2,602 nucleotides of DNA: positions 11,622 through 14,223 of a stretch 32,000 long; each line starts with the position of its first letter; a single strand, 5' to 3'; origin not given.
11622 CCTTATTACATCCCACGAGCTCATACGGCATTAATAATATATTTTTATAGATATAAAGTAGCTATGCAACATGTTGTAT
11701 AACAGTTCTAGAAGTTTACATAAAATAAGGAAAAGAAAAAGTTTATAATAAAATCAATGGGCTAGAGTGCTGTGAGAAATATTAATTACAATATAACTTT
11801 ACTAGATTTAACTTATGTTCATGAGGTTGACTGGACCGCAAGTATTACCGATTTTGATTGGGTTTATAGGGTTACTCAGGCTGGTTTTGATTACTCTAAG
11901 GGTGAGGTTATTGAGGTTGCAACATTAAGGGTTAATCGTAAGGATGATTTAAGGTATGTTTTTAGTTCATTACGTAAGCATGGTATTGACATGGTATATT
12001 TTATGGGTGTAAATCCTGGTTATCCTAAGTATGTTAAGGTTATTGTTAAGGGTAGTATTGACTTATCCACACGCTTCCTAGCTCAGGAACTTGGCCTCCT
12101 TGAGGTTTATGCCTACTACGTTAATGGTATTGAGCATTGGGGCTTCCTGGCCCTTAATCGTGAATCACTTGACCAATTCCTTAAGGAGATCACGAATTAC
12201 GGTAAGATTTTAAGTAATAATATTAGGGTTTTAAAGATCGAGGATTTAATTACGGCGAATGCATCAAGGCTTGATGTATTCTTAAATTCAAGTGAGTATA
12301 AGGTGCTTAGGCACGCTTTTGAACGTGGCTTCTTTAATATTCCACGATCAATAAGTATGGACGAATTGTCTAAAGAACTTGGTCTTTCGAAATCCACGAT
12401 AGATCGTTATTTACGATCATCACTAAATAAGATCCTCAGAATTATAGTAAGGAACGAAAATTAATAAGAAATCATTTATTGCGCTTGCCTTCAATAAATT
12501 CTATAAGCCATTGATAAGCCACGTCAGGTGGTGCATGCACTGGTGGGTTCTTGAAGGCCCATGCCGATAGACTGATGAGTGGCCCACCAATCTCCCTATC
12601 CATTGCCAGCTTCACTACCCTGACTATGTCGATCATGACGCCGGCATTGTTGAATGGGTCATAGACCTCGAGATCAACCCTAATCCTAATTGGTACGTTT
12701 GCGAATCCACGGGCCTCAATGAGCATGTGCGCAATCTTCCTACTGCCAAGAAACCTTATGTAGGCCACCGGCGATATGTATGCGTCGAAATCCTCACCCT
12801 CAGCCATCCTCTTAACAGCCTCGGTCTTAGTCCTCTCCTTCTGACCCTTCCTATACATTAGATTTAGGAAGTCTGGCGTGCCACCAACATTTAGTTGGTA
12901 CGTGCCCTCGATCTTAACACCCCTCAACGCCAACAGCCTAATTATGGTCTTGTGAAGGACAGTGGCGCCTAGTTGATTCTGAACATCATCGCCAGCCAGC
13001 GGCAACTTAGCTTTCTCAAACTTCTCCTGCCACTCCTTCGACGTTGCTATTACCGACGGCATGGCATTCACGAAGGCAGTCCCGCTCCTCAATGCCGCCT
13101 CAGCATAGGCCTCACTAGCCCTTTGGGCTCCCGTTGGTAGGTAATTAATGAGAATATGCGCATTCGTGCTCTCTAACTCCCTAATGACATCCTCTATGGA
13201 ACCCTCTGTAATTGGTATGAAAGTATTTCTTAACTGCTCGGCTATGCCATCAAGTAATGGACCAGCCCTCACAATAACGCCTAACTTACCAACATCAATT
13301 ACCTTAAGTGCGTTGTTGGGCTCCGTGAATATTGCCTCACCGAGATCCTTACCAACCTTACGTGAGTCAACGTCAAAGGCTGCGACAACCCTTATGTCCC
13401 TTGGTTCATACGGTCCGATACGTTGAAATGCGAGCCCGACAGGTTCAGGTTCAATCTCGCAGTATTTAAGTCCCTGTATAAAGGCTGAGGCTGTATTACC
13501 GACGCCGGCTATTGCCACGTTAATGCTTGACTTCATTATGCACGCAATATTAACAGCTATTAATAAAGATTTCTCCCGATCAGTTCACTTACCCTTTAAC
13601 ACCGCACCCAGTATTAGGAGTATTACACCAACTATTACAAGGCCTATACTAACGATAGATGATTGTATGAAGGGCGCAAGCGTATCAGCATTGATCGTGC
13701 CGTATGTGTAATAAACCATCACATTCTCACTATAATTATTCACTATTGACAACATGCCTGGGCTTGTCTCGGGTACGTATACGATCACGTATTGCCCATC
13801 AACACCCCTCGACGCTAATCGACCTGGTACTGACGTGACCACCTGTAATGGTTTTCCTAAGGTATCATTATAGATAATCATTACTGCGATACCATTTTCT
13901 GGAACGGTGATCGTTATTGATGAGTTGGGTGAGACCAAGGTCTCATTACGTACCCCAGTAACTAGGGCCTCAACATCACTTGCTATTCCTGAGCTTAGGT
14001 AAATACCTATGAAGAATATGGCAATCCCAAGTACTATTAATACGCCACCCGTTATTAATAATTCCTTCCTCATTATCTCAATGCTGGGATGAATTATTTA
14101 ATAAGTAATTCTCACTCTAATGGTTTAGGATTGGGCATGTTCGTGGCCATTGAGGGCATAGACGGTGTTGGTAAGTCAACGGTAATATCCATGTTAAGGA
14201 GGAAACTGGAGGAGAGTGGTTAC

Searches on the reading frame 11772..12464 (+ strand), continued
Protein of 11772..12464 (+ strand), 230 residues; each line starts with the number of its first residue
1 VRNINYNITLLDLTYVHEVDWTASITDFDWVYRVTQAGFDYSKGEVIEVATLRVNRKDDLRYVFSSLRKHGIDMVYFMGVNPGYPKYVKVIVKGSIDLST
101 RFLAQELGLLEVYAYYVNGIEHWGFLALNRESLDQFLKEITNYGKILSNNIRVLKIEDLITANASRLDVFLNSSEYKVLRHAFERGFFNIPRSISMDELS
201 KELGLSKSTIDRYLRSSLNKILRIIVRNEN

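Call 47: find_encoding_contigs(protein=P0073, flank=10000, max_places=1)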
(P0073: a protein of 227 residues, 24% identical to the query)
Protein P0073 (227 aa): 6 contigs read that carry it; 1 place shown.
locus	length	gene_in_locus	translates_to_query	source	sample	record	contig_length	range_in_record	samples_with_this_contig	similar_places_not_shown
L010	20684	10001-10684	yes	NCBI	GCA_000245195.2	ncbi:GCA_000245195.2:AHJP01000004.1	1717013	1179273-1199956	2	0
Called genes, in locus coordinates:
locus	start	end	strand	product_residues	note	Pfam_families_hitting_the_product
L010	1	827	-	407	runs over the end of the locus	PF01966:HD, PF19276:HD_assoc_2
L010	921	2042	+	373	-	PF02746:MR_MLE_N, PF13378:MR_MLE_C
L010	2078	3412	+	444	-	-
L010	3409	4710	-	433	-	PF00083:Sugar_tr, PF07690:MFS_1, PF00083:Sugar_tr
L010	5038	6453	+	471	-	PF00083:Sugar_tr, PF07690:MFS_1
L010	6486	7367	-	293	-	PF01557:FAA_hydrolase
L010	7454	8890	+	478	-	PF00171:Aldedh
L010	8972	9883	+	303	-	PF12146:Hydrolase_4, PF00561:Abhydrolase_1, PF12697:Abhydrolase_6, PF00326:Peptidase_S9 (faint)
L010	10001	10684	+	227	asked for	PF04967:HTH_10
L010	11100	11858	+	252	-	PF00106:adh_short, PF08659:KR, PF13561:adh_short_C2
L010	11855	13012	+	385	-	PF22691:Thiolase_C_1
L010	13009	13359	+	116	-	PF12172:zf-ChsH2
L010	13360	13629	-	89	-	-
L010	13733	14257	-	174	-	PF06197:DUF998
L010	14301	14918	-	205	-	PF13578:Methyltransf_24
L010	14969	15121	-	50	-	-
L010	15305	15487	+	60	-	-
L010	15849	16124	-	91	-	PF02416:TatA_B_E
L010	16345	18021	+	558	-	PF00920:ILVD_EDD_N, PF24877:ILV_EDD_C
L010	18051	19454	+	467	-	PF02074:Peptidase_M32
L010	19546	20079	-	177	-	-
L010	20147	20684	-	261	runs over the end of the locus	PF01978:TrmB (weak), PF09339:HTH_IclR, PF12802:MarR_2 (weak), PF13412:HTH_24 (weak)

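Call 49: find_encoding_contigs(protein=P0160, flank=10000, max_places=1)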
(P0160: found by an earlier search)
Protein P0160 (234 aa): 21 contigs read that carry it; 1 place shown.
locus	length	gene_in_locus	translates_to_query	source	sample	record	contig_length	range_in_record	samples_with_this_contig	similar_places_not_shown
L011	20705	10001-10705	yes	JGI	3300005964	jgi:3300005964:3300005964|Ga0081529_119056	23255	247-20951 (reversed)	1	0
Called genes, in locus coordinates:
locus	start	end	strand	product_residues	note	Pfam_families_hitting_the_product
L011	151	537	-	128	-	PF01850:PIN, PF18477:PIN_9 (faint)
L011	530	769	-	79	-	PF04014:MazE_antitoxin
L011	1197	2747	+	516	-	PF04185:Phosphoesterase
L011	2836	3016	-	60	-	-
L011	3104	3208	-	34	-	-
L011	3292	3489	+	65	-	-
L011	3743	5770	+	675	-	PF00070:Pyr_redox (faint), PF01266:DAO (faint), PF03486:HI0933_like (weak), PF07992:Pyr_redox_2 (weak), PF12831:FAD_oxidored, PF13450:NAD_binding_8 (weak)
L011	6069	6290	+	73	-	-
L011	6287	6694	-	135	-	PF01850:PIN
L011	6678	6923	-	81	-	-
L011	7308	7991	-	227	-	-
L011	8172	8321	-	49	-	-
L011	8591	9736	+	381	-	PF02746:MR_MLE_N, PF13378:MR_MLE_C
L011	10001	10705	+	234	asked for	PF04967:HTH_10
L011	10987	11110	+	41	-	-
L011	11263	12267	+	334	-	PF00670:AdoHcyase_NAD (weak), PF02826:2-Hacid_dh_C (weak), PF03807:F420_oxidored (faint), PF07991:KARI_N, PF01450:KARI_C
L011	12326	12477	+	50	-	-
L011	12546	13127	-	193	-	PF06197:DUF998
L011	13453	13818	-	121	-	PF06053:DUF929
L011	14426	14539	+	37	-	-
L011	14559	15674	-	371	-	PF01637:ATPase_2, PF13191:AAA_16 (weak), PF13173:AAA_14 (faint), PF21100:WHD_MCM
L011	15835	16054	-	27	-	-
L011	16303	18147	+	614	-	PF00496:SBP_bac_5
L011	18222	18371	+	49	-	-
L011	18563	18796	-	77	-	-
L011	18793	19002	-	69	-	-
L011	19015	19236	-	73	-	-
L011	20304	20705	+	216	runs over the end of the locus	?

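Call 50: find_encoding_contigs(protein=P0165, flank=10000, max_places=1)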
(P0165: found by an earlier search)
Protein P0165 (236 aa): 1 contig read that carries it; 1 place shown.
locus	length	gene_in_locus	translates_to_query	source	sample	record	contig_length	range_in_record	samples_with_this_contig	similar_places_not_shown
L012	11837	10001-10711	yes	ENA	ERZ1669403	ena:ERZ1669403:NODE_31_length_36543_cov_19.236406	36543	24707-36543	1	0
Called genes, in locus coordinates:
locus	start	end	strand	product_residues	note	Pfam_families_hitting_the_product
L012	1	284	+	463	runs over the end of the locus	-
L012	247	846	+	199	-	PF04250:DUF429 (faint)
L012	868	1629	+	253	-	PF00705:PCNA_N, PF02747:PCNA_C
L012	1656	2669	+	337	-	PF01896:DNA_primase_S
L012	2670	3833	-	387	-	PF01370:Epimerase, PF16363:GDP_Man_Dehyd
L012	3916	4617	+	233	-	PF03483:B3_4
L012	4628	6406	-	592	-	PF00009:GTP_EFTU, PF01926:MMR_HSR1 (weak), PF03144:GTP_EFTU_D2 (weak), PF11987:IF-2, PF14578:GTP_EFTU_D4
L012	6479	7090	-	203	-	PF00227:Proteasome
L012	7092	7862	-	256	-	PF00254:FKBP_C (weak), PF22199:FKBP26_IF, PF18046:FKBP26_C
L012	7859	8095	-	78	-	PF00833:Ribosomal_S17e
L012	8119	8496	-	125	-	-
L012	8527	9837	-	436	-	-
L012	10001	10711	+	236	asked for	PF04967:HTH_10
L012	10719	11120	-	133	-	-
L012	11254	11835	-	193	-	?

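Call 65: predict_structure(alignment_id=A6)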
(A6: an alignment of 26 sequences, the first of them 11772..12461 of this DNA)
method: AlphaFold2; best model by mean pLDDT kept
length: 230 residues; sequences in the alignment: 26
mean_pLDDT: 86.3   pTM: 0.67
mean pLDDT of the five models: 86.3, 84.5, 83.8, 83.7, 79.8
residues with pLDDT >= 90: 139; 70-90: 63; 50-70: 17; < 50: 11
segments of 3 or more residues with pLDDT < 50: 1-5, 162-165
pLDDT, mean of each block of 10 residues (from residue 1): 60 93 88 88 92 92 92 91 88 92 93 90 90 95 95 69 52 84 93 96 97 91 63
secondary structure, 60 per line:
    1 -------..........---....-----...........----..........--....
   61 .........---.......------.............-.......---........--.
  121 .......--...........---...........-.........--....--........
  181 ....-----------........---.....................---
elements in order: E8-17 H21-24 E30-40 E45-54 H57-69 E73-79 E86-95 H100-106 E110-117 E120-127 H130-140 E144-154 H156-164 H167-170 H173-184 H196-203 H207-227

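Call 68: fold_search(model_id=the predicted structure, library=pdb)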
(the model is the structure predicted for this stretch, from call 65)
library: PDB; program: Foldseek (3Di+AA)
matches with E <= 10: 1615; with E <= 0.001: 3
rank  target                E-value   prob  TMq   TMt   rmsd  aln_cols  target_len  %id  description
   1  3hyi                  1.9e-04  0.85  0.17  0.14  23.2       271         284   13  Crystal structure of full-length DUF199/WhiA from Thermatoga maritima (released 2009-09-01)
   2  3khz_A                2.3e-04  0.99  0.26  0.16   9.2       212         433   13  Crystal Structure of R350A mutant of Staphylococcus aureus metallopeptidase (Sapep/DapE) in the apo-form (released 2010-07-07)
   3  3khz_B                3.1e-04  0.91  0.25  0.16  19.8       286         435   12  Crystal Structure of R350A mutant of Staphylococcus aureus metallopeptidase (Sapep/DapE) in the apo-form (released 2010-07-07)
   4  5m86_A                1.2e-03  1.00  0.36  0.28   6.8       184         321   12  Crystal Structure of the Thermoplasma acidophilum Protein Ta1207 (released 2017-06-14)
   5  7aof_A                5.3e-03  0.60  0.20  0.05  15.3       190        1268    9  Atomic structure of the poxvirus transcription late pre-initiation complex (released 2021-10-06)
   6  1in0_A                5.7e-03  0.72  0.19  0.26  13.7       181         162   10  YAJQ PROTEIN (HI1034) (released 2003-06-10)
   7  2f1f_B                8.6e-03  0.87  0.20  0.28  14.7       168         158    8  Crystal structure of the regulatory subunit of acetohydroxyacid synthase isozyme III from E. coli (released 2006-01-24)
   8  8c00_d                9.7e-03  0.90  0.21  0.34  14.1       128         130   12  Enp1TAP-S21_A population of yeast small ribosomal subunit precursors depleted of rpS21/eS21 (released 2022-12-28)
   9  6ghu_A                1.1e-02  1.00  0.21  0.49   3.4        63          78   22  Crystal structure of the periplasmic domain of XcpY, oP crystal form. (released 2018-11-21)
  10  6sga_FQ               1.2e-02  0.30  0.18  0.16  13.7       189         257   10  Body domain of the mt-SSU assemblosome from Trypanosoma brucei (released 2019-09-18)
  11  9r64_I                1.4e-02  0.20  0.18  0.07  30.9       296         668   15  CPS secretion pathway Wza-Wzc_C1 (Conf 0) (released 2026-03-04)
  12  2f1f_A                1.5e-02  0.82  0.20  0.27  15.6       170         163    7  Crystal structure of the regulatory subunit of acetohydroxyacid synthase isozyme III from E. coli (released 2006-01-24)
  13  9hny_FQ               1.6e-02  0.33  0.17  0.17  12.6       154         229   10  Mitoribosomal small subunit in complex with Mettl15 and Mettl17 (released 2025-03-26)
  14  9r62_I                2.3e-02  0.20  0.17  0.07  20.7       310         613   14  CPS co-polymerase Wzc_C1 (released 2026-03-04)
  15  2zho_A                2.4e-02  0.57  0.19  0.27  13.2       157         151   10  Crystal structure of the regulatory subunit of aspartate kinase from Thermus thermophilus (ligand free form) (released 2009-02-17)
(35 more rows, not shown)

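Call 70: search_protein_families(library=pfam, proteins=[L008:1523-2221:+, L008:268-603:+, P0073, L011:8591-9736:+, L012:8527-9837:-, L010:921-2042:+], max_evalue=0.001)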
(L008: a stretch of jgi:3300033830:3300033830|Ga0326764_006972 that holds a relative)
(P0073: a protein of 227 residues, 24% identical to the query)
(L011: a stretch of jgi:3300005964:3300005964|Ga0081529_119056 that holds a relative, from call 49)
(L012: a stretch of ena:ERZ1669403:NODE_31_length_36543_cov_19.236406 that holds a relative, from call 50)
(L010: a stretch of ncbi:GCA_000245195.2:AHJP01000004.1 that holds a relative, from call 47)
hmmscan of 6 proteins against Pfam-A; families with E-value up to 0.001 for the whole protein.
L008:1523-2221:+ (233 aa): 4 families
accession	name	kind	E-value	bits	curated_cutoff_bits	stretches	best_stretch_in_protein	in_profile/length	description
PF08240.17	ADH_N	-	2.3e-29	102.1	23.5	1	23-133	1-104/104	Alcohol dehydrogenase GroES-like domain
PF00107.32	ADH_zinc_N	-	2e-07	31.4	31.8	1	168-233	1-66/129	Zinc-binding dehydrogenase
PF02254.24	TrkA_N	-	3.6e-05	24.5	23.8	1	161-230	1-67/116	TrkA-N domain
PF00899.27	ThiF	-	5.9e-05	22.8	28.1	1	160-190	22-52/238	ThiF family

L008:268-603:+ (111 aa): 0 families

P0073 (227 aa): 1 family
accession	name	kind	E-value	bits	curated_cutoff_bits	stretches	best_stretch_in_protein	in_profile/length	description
PF04967.18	HTH_10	-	4.8e-17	62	23.1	1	168-219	1-52/53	HTH DNA binding domain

L011:8591-9736:+ (381 aa): 2 families
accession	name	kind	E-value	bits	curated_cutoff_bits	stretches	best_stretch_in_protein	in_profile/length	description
PF13378.12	MR_MLE_C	-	2.9e-52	178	29.4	1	158-373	2-217/219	Enolase C-terminal domain-like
PF02746.21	MR_MLE_N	-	1.8e-08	35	22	1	64-135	51-117/117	Mandelate racemase / muconate lactonizing enzyme, N-terminal domain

L012:8527-9837:- (436 aa): 0 families

L010:921-2042:+ (373 aa): 2 families
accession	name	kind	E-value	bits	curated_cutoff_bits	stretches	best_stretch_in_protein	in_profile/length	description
PF13378.12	MR_MLE_C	-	3e-66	223.7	29.4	1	157-363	6-217/219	Enolase C-terminal domain-like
PF02746.21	MR_MLE_N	-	9.5e-19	68.2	22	1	32-128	26-117/117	Mandelate racemase / muconate lactonizing enzyme, N-terminal domain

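Call 73: find_related_loci(query=A7, collection=metagenome_contigs, flank=8000)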
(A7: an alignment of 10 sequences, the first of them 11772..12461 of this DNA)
Query A7 (230 aa) in metagenome_contigs; peptide patterns used: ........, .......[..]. (x = any residue, [..] = any of these).
34 stretches matched a pattern; 6 encode a relative of the query (tblastn E <= 1e-3); 6 distinct loci.
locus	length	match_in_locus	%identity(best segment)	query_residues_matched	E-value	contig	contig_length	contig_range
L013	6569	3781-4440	59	9-228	1e-89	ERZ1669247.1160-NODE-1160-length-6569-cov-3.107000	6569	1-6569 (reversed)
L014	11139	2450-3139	57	1-229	2e-88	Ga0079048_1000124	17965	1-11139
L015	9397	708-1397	57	1-229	2e-88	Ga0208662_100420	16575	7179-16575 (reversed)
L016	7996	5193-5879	58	1-229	8e-88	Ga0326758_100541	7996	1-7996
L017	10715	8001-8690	55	1-229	2e-84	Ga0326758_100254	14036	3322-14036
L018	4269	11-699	47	1-229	2e-55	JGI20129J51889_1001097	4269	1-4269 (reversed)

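Call 83: find_encoding_contigs(protein=P0192, flank=10000, max_places=2)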
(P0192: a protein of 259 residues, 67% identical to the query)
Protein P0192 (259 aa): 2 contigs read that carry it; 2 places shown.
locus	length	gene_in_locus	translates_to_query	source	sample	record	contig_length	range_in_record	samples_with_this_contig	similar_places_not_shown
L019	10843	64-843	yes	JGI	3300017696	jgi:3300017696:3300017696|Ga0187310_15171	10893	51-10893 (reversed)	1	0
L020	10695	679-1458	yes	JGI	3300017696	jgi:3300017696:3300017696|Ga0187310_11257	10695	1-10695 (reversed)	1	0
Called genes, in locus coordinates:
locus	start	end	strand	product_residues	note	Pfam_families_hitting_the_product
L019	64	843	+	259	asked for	PF04967:HTH_10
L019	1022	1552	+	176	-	PF05942:PaREP1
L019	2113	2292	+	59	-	-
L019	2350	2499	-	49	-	-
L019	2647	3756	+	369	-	PF02746:MR_MLE_N, PF13378:MR_MLE_C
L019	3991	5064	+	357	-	PF01637:ATPase_2, PF13173:AAA_14 (faint), PF13401:AAA_22 (weak), PF21100:WHD_MCM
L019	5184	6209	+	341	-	PF08240:ADH_N, PF00107:ADH_zinc_N, PF13602:ADH_zinc_N_2 (weak)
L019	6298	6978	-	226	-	-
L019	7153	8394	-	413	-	PF04389:Peptidase_M28, PF01546:Peptidase_M20, PF07687:M20_dimer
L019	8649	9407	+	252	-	-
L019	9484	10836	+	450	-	PF00083:Sugar_tr, PF07690:MFS_1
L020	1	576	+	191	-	?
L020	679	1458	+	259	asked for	PF04967:HTH_10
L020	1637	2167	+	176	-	PF05942:PaREP1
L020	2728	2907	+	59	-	-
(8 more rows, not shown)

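Call 86: search_protein_families(library=ncbifam, proteins=[L019:2647-3756:+, L019:5184-6209:+, L019:8649-9407:+, L011:8591-9736:+], max_evalue=1e-20)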
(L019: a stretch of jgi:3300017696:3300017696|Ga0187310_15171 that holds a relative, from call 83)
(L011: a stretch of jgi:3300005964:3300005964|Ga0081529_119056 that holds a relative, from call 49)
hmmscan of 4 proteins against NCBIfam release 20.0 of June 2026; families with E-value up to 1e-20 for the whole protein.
L019:2647-3756:+ (369 aa): 7 families
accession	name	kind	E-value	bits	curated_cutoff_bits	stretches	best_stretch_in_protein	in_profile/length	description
NF011968.0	PRK15440.1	equivalog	1.5e-62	211.8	393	1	72-366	89-382/395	L-rhamnonate dehydratase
NF010624.0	PRK14017.1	equivalog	1.6e-45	155.8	311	1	56-309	30-286/382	galactonate dehydratase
NF040866.1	AraD_Arch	equivalog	5.8e-43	147.3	650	1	56-310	49-303/372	arabinonate dehydratase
NF040790.2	glucon_galact_dh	equivalog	1.2e-40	139.5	750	1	66-312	51-303/390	bifunctional D-gluconate/D-galactonate dehydratase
NF047820.1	TalGalacDh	equivalog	3.7e-39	134.7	500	1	73-363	72-354/371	L-talarate/galactarate dehydratase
NF043051.1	ManoateDhtManD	equivalog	4.1e-37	128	550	0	75-187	53-163/403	D-mannonate dehydratase ManD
NF011654.0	PRK15072.1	subfamily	2.3e-35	122.3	430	0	73-189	51-165/404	D-galactonate dehydratase family protein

L019:5184-6209:+ (341 aa): 14 families
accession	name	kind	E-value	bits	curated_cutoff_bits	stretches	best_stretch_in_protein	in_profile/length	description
NF010344.0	PRK13771.1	subfamily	4.2e-42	144.3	349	1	4-339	2-331/334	putative alcohol dehydrogenase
NF006940.0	PRK09422.1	equivalog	3.3e-40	138.1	344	1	17-339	14-333/338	alcohol dehydrogenase AdhP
TIGR03989.1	Rxyl_3153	subfamily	4.9e-36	124.8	440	1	3-110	2-107/370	NDMA-dependent alcohol dehydrogenase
NF041172.1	AcrlCoa_red_Thmprot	equivalog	1.6e-33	116.1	500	1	4-338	2-331/334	acryloyl-CoA reductase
TIGR00692.1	tdh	equivalog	4.7e-33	114.6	458.35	1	15-292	11-287/340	L-threonine 3-dehydrogenase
NF003808.0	PRK05396.1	equivalog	5.6e-33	114.2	380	1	13-292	11-288/341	L-threonine 3-dehydrogenase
NF047908.1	AldhRedAhr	equivalog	1.1e-29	103.4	470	1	9-337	10-331/335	NADPH-dependent aldehyde reductase Ahr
NF041097.1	keto_inos_dh_IolM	equivalog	1.1e-28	100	450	1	25-304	51-350/389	scyllo-inosose 3-dehydrogenase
TIGR03201.1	dearomat_had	equivalog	7.4e-28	97.6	338.65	1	9-340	5-348/349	6-hydroxycyclohex-1-ene-1-carbonyl-CoA dehydrogenase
TIGR02818.1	adh_III_F_hyde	equivalog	7.8e-28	97.6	543.95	0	3-110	2-107/368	S-(hydroxymethyl)glutathione dehydrogenase/class III alcohol dehydrogenase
TIGR03451.1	mycoS_dep_FDH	equivalog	2.5e-27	95.7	512.9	0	4-111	3-107/358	S-(hydroxymethyl)mycothiol dehydrogenase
NF007489.0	PRK10083.1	equivalog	1.1e-21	77.2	376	1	25-218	23-210/339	Zn-dependent oxidoreductase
TIGR02824.1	quinone_pig3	subfamily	1.8e-21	76.5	296.8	0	121-272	92-245/325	putative NAD(P)H quinone oxidoreductase, PIG3 family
TIGR02822.1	adh_fam_2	subfamily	6.6e-21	74.7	283.5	1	26-339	26-328/329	zinc-binding alcohol dehydrogenase family protein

L019:8649-9407:+ (252 aa): 0 families

L011:8591-9736:+ (381 aa): 7 families
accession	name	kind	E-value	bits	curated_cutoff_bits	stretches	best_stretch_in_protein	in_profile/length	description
NF011968.0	PRK15440.1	equivalog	1.4e-62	211.8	393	1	74-374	89-386/395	L-rhamnonate dehydratase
NF010624.0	PRK14017.1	equivalog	1.7e-42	145.9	311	1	46-313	14-286/382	galactonate dehydratase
NF040790.2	glucon_galact_dh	equivalog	2.4e-41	141.9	750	1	66-314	49-301/390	bifunctional D-gluconate/D-galactonate dehydratase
NF047820.1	TalGalacDh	equivalog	3.3e-41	141.4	500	1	74-345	71-332/371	L-talarate/galactarate dehydratase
NF040866.1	AraD_Arch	equivalog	1.4e-40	139.5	650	1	69-314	64-303/372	arabinonate dehydratase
NF043051.1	ManoateDhtManD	equivalog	3.6e-29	101.8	550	0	77-177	53-150/403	D-mannonate dehydratase ManD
NF011654.0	PRK15072.1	subfamily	3.5e-26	92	430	0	76-177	52-150/404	D-galactonate dehydratase family protein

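Call 88: search_solved_structures(query=A6, max_evalue=0.1)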
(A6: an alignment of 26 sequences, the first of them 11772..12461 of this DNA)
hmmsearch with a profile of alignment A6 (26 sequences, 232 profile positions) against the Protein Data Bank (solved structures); distinct sequences matched with E-value up to 0.1: 1.
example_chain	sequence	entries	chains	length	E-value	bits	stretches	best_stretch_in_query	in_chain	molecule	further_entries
1pyf_A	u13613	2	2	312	0.097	15.5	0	130-197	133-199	IolS protein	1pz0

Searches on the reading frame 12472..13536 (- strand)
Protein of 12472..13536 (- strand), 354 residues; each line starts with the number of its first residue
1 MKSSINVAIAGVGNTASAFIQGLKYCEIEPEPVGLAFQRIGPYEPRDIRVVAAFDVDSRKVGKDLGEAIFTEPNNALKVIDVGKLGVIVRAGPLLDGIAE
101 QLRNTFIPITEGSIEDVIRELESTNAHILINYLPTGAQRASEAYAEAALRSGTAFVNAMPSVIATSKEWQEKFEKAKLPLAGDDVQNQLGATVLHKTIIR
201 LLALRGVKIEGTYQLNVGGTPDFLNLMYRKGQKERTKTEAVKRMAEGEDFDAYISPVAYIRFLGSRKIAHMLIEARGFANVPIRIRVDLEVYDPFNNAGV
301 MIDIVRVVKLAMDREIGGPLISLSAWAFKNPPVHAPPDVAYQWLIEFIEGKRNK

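Call 8: search_protein_families(library=pfam, proteins=[window:12472-13536:-])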
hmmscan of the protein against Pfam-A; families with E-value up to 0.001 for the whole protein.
window:12472-13536:- (354 aa): 1 family
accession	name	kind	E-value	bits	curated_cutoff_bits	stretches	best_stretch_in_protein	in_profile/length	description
PF01658.22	Inos-1-P_synth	-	1.2e-26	93.4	27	1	190-293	1-106/107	Myo-inositol-1-phosphate synthase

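Call 9: search_protein_families(library=ncbifam, proteins=[window:12472-13536:-])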
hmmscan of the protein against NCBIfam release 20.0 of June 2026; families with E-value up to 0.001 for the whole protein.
window:12472-13536:- (354 aa): 1 family
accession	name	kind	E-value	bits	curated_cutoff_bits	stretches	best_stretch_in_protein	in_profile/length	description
TIGR03450.1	mycothiol_INO1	equivalog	7e-92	308.3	638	1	5-348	1-355/355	inositol-3-phosphate synthase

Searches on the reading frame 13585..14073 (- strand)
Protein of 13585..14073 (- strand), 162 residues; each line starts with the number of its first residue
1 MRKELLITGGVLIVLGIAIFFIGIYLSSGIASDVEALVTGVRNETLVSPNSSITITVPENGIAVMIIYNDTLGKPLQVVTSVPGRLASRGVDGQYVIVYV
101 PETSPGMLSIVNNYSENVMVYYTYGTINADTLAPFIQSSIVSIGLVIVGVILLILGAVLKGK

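Call 8: search_protein_families(library=pfam, proteins=[window:13585-14073:-])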
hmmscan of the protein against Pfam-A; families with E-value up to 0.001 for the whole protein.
window:13585-14073:- (162 aa): 1 family
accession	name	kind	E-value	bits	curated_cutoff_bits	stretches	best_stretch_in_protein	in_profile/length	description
PF11381.13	DUF3185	-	0.00028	21.2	25.3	1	7-43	2-38/59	Protein of unknown function (DUF3185)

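Call 9: search_protein_families(library=ncbifam, proteins=[window:13585-14073:-])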
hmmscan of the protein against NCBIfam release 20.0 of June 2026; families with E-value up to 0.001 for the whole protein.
window:13585-14073:- (162 aa): 0 families
